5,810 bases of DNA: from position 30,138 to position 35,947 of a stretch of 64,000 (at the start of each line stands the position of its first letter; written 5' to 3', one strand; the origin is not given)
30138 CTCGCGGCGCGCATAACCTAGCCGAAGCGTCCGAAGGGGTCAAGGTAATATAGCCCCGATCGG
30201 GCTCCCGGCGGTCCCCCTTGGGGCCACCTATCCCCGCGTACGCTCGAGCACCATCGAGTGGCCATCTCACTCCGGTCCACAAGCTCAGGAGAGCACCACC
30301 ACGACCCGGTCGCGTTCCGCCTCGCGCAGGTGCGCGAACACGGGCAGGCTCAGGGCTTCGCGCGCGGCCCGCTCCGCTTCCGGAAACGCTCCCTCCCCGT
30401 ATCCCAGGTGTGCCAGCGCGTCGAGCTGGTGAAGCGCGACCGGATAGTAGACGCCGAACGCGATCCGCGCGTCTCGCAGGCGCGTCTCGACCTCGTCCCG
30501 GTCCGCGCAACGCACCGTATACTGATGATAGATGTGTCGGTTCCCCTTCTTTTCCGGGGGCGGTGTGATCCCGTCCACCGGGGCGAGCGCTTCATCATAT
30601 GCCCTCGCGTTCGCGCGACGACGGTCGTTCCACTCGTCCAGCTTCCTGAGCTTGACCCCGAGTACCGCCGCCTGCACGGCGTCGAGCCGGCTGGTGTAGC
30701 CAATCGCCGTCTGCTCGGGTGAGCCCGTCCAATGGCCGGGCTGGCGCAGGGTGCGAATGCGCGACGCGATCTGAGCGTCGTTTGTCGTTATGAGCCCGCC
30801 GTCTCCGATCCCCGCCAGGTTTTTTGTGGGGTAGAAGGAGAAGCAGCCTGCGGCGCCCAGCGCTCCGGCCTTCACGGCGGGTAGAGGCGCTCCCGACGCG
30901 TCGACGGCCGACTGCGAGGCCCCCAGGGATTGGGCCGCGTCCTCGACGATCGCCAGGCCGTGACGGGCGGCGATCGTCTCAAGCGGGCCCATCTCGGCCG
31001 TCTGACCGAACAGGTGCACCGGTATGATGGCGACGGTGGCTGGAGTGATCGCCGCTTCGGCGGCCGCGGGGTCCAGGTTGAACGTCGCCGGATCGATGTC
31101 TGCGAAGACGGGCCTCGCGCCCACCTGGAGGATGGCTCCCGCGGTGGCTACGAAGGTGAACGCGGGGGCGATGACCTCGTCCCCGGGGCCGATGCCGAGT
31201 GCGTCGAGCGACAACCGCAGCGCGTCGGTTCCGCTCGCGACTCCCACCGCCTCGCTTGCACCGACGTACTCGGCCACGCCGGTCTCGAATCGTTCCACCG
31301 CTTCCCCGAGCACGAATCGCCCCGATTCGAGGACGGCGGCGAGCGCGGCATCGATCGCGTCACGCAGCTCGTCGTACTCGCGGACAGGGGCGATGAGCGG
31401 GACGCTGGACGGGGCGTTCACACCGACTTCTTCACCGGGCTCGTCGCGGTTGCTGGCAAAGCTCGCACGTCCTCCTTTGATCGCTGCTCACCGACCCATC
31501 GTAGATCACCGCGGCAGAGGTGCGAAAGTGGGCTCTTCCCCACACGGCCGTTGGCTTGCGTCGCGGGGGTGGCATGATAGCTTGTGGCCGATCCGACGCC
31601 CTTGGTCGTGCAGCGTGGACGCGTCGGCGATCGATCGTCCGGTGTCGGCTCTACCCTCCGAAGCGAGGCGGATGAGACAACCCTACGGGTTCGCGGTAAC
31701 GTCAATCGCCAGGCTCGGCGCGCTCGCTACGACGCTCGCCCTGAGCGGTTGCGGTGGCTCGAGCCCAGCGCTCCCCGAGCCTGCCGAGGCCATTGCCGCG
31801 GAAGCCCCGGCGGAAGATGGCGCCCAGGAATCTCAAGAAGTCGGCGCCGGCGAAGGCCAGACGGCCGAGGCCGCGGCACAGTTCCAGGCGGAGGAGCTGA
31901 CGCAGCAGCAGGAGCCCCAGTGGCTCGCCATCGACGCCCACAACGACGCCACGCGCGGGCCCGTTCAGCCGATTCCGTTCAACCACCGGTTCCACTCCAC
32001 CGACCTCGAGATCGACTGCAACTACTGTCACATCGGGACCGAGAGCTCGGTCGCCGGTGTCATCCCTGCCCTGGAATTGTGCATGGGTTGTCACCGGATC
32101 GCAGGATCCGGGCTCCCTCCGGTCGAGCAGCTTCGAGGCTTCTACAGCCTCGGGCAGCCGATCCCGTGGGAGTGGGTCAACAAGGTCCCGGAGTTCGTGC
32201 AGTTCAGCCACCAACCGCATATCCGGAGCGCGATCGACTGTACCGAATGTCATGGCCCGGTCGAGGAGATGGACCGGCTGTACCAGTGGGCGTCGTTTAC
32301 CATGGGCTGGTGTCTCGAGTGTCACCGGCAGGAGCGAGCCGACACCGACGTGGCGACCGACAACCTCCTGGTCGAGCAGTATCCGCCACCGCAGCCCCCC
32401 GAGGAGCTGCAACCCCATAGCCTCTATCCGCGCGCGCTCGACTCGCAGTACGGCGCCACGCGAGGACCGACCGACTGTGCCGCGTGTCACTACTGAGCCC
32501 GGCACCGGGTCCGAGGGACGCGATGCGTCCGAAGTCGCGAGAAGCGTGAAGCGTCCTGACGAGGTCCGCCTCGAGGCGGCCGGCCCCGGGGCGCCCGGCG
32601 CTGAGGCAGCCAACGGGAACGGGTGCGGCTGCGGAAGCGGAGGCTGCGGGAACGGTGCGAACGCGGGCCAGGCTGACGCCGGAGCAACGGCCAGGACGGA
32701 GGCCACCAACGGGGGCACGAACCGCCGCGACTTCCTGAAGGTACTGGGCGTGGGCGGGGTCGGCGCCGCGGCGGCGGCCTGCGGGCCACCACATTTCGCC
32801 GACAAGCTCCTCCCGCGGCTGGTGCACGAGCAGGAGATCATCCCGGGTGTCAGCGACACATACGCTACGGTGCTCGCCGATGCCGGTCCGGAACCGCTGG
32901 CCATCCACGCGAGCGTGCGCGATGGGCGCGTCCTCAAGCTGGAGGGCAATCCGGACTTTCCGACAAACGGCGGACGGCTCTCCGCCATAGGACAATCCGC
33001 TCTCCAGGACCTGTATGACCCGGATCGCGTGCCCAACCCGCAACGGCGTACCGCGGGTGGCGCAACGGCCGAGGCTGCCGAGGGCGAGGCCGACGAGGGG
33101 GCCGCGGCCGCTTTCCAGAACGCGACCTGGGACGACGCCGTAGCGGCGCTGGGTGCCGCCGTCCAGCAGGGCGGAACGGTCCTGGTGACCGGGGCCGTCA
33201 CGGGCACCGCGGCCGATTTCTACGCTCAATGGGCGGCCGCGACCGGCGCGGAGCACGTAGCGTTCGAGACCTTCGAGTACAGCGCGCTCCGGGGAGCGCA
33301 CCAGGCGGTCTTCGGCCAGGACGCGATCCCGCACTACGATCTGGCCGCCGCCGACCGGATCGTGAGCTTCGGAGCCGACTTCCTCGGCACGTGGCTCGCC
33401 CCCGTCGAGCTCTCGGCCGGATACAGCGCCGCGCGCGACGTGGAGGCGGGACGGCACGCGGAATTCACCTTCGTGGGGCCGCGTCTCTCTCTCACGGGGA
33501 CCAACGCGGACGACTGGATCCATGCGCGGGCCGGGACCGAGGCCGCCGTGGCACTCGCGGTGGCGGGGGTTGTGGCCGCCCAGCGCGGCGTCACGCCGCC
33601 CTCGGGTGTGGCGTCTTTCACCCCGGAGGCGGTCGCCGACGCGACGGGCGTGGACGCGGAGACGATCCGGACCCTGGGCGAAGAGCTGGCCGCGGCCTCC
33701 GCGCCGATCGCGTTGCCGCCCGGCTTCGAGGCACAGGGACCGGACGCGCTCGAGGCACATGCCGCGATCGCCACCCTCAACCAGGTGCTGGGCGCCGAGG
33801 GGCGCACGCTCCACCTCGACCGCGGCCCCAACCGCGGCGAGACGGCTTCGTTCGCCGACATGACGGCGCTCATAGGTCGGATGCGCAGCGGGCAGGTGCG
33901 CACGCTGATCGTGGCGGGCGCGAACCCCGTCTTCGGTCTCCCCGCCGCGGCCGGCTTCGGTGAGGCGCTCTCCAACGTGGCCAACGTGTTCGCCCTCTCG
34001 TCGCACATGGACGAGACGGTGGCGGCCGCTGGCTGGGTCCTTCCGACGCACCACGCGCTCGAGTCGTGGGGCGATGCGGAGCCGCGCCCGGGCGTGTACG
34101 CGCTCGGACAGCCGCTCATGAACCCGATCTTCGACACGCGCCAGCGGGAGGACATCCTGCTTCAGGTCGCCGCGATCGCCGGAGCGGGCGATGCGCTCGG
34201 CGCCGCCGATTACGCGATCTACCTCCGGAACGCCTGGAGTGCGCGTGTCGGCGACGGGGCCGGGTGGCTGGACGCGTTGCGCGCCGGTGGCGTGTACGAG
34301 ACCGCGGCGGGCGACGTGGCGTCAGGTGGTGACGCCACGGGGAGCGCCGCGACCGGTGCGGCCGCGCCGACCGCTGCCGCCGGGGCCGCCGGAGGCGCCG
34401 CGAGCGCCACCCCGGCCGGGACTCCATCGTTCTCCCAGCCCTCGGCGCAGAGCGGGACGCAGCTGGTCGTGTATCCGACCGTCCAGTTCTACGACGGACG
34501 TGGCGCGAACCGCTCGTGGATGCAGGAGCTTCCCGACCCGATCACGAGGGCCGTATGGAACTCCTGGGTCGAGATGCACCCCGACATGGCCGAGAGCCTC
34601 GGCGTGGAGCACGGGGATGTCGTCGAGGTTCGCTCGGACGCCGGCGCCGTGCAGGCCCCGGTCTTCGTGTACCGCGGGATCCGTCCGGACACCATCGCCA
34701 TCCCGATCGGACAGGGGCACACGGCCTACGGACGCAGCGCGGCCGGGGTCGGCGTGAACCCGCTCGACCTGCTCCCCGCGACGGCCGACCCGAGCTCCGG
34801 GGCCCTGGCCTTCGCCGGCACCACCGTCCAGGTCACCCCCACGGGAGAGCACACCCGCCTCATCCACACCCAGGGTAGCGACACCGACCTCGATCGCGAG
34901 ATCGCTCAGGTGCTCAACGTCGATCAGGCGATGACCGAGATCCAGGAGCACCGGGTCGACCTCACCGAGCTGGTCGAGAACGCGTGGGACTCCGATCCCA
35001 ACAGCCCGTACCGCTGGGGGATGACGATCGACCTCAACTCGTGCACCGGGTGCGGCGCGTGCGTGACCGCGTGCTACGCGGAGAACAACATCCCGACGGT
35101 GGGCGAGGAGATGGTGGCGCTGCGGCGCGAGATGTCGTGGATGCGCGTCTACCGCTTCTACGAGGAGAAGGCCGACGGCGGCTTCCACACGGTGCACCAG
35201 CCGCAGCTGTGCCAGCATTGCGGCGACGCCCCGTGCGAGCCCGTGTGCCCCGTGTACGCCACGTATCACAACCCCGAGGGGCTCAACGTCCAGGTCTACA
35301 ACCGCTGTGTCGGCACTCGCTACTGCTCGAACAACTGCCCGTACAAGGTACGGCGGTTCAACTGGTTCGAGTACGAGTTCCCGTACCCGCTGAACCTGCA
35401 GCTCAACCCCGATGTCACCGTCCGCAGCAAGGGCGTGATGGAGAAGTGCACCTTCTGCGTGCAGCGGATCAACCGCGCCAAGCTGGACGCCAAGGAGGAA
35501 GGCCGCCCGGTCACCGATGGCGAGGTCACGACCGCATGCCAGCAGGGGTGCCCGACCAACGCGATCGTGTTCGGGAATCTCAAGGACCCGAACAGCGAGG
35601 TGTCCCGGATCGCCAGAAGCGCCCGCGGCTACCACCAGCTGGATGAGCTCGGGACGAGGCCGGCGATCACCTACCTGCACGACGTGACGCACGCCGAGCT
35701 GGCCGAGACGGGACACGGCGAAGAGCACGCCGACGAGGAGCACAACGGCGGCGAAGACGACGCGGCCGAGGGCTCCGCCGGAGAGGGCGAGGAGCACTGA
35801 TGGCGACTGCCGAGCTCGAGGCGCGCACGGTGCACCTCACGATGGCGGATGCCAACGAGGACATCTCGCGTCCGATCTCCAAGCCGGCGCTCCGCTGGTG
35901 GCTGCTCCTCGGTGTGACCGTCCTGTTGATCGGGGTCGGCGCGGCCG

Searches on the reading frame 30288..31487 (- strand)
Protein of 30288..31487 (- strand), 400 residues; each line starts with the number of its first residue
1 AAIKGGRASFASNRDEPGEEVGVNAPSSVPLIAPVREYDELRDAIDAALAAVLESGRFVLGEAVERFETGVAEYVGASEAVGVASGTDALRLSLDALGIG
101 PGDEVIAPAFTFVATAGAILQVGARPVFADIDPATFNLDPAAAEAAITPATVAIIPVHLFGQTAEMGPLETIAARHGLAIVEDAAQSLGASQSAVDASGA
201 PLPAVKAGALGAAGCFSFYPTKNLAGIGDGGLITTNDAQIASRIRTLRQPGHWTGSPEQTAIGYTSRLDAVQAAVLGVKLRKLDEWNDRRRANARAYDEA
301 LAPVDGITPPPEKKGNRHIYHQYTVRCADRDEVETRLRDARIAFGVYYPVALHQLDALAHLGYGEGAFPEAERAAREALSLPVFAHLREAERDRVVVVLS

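Call 23: search_protein_families(library=pfam, proteins=[window:30288-31487:-], max_evalue=0.0001)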
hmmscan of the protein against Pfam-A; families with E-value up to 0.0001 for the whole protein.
window:30288-31487:- (400 aa): 2 families
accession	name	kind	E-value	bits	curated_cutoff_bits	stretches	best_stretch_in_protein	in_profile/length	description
PF01041.23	DegT_DnrJ_EryC1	-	3.3e-111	372.4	19.8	1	42-397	4-357/360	DegT/DnrJ/EryC1/StrS aminotransferase family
PF01212.27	Beta_elim_lyase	-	1e-05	25.5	27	1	62-251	32-227/288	Beta-eliminating lyase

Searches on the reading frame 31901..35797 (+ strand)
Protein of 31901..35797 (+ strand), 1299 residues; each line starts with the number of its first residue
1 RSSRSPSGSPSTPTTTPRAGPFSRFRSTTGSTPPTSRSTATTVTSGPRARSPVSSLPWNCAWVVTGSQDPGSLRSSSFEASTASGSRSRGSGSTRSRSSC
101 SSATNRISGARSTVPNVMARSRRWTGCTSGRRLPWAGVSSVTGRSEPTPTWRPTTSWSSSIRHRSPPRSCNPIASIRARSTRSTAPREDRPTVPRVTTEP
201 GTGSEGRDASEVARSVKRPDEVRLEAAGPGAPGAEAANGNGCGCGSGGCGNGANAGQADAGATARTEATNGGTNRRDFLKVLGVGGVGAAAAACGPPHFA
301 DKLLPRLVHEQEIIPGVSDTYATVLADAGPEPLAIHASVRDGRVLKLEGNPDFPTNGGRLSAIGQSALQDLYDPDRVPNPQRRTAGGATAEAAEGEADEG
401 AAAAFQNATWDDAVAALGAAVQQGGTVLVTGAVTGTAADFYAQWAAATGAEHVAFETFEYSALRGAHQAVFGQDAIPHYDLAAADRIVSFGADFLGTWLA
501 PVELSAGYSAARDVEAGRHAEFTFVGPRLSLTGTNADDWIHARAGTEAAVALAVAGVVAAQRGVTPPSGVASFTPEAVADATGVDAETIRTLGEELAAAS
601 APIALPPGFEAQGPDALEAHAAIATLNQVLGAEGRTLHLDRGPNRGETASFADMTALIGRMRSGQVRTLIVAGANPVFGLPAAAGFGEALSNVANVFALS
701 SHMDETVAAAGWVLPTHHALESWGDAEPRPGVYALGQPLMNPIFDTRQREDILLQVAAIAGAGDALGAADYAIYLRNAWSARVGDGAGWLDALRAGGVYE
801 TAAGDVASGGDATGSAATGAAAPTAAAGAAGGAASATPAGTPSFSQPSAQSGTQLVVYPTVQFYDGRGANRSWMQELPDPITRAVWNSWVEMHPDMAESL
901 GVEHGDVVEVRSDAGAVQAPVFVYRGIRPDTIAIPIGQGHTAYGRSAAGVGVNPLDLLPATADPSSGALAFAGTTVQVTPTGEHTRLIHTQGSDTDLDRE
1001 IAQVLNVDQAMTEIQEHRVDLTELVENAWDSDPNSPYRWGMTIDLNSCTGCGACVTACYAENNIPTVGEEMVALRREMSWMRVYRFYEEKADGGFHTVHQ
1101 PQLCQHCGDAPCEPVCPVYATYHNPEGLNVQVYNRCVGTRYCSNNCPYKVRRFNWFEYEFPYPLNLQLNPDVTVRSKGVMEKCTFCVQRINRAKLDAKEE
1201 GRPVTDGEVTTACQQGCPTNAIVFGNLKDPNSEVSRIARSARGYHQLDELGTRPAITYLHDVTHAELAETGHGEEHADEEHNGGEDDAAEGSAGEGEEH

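Call 23: search_protein_families(library=pfam, proteins=[window:31901-35797:+], max_evalue=0.0001)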
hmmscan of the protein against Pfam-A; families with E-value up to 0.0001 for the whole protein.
window:31901-35797:+ (1299 aa): 9 families
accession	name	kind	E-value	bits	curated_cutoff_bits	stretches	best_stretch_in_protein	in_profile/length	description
PF12838.12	Fer4_7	-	1.8e-15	57.6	27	1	1047-1118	1-50/52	4Fe-4S dicluster domain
PF01568.27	Molydop_binding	-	1.8e-15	57.3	26.8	1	873-972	15-107/110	Molydopterin dinucleotide binding domain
PF00384.28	Molybdopterin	-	3.8e-11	43.1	24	1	404-756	13-350/353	Molybdopterin oxidoreductase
PF13247.11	Fer4_11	-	2.3e-09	37.8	26.2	1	1099-1156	5-64/100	4Fe-4S dicluster domain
PF13187.11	Fer4_9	-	2.6e-08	34.2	27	1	1048-1118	2-49/52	4Fe-4S dicluster domain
PF12837.12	Fer4_6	-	4.5e-07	30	25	0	1042-1060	3-21/24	4Fe-4S binding domain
PF13183.11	Fer4_8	-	8.6e-06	26.6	27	0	1045-1118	2-66/68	4Fe-4S dicluster domain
PF12797.12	Fer4_2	-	1.2e-05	25.4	24.5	1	1039-1058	1-20/22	4Fe-4S binding domain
PF13237.11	Fer4_10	-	2.3e-05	24.7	25.5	0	1041-1059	2-21/53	4Fe-4S dicluster domain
